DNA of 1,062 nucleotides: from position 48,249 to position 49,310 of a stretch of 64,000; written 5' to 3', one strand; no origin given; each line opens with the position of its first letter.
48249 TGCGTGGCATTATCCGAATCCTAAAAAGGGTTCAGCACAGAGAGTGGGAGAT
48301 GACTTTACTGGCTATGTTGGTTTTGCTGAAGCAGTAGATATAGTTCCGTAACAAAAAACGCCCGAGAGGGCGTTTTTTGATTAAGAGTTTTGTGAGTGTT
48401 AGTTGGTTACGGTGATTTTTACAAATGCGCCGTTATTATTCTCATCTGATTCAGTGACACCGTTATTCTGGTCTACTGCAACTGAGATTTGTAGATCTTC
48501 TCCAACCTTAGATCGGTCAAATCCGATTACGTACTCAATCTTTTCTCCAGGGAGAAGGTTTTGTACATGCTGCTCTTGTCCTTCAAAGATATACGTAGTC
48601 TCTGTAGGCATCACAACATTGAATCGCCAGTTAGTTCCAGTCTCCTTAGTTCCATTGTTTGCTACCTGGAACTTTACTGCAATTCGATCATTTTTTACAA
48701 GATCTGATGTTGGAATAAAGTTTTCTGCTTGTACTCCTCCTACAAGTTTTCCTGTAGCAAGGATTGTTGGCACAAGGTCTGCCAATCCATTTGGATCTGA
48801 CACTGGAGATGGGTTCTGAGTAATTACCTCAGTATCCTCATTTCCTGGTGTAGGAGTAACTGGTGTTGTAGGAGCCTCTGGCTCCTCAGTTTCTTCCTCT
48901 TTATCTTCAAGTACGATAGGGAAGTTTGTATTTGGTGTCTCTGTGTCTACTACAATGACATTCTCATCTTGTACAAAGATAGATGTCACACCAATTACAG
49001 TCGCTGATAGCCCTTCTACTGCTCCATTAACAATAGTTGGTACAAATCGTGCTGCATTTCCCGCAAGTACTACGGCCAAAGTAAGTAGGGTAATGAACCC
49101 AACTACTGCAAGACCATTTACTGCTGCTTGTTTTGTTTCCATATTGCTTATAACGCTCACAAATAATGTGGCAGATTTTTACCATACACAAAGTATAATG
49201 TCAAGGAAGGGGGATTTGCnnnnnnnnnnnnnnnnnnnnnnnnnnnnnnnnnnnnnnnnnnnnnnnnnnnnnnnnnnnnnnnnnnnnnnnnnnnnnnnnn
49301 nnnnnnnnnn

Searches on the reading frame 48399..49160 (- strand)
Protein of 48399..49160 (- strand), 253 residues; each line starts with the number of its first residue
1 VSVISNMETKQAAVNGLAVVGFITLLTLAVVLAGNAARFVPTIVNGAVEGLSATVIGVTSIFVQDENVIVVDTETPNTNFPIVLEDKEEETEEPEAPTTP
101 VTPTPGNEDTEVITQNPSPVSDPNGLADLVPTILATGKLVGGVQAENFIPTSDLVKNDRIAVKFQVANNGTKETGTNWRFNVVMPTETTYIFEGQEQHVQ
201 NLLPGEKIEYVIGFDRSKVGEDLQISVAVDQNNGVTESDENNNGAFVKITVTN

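Call 69: search_protein_families(library=pfam, proteins=[window:48399-49160:-], max_evalue=0.001)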
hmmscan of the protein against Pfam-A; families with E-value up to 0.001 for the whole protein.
window:48399-49160:- (253 aa): 1 family
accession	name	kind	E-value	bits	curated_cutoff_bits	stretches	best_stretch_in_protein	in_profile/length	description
PF07705.17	CARDB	-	3.4e-10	40.5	22.7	1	147-244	8-98/101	CARDB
